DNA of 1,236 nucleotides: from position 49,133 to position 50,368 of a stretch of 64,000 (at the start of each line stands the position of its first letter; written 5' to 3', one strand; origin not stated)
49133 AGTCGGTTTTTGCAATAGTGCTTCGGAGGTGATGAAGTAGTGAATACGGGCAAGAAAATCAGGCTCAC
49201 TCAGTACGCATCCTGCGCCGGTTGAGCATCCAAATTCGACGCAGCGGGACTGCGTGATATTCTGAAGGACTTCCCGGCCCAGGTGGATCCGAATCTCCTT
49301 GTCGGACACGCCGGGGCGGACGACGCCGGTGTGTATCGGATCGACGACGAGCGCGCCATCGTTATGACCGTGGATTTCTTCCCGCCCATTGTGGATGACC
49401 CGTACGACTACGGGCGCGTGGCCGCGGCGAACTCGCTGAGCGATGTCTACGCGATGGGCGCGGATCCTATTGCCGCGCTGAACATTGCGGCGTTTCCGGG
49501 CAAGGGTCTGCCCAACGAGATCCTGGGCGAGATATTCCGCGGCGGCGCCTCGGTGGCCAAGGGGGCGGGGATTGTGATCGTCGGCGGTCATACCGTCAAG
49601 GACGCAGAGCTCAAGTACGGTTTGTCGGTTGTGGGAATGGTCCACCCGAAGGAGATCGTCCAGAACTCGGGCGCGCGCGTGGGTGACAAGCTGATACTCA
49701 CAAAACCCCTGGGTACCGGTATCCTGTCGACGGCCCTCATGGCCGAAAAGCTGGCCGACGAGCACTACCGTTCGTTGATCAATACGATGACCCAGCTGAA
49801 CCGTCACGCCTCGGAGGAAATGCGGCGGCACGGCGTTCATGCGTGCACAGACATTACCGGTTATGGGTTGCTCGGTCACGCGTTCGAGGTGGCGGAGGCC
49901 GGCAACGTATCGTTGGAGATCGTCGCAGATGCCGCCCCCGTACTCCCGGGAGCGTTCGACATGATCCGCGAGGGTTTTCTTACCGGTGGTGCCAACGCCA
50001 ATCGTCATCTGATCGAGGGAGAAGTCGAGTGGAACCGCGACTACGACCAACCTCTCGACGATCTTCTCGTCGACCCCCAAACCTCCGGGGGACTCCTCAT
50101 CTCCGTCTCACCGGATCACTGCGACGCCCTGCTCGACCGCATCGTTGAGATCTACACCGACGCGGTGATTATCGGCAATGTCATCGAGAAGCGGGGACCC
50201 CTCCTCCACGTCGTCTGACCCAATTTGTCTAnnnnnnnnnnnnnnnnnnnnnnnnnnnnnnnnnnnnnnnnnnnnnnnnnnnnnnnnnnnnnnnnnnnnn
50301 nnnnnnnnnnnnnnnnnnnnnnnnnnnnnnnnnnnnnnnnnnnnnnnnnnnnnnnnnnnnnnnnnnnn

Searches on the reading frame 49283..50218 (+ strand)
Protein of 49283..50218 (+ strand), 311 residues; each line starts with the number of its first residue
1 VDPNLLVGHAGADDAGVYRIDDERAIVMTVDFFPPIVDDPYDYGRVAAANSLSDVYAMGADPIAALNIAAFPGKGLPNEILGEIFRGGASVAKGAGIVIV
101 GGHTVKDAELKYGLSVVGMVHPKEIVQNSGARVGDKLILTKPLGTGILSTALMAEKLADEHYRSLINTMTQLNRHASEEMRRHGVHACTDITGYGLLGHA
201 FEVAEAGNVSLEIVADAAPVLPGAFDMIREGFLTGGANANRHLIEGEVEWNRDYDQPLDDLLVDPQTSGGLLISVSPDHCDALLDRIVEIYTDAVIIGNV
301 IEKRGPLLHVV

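Call 61: search_protein_families(library=pfam, proteins=[window:49283-50218:+], max_evalue=0.00001)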
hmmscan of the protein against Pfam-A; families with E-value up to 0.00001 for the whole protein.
window:49283-50218:+ (311 aa): 2 families
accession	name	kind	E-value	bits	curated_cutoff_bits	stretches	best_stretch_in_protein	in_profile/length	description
PF00586.29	AIRS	-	3.6e-28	98.7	24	1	13-120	2-112/112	AIR synthase related protein, N-terminal domain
PF02769.27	AIRS_C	-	7.2e-19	68.9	23.1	1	132-305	1-150/156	AIR synthase related protein, C-terminal domain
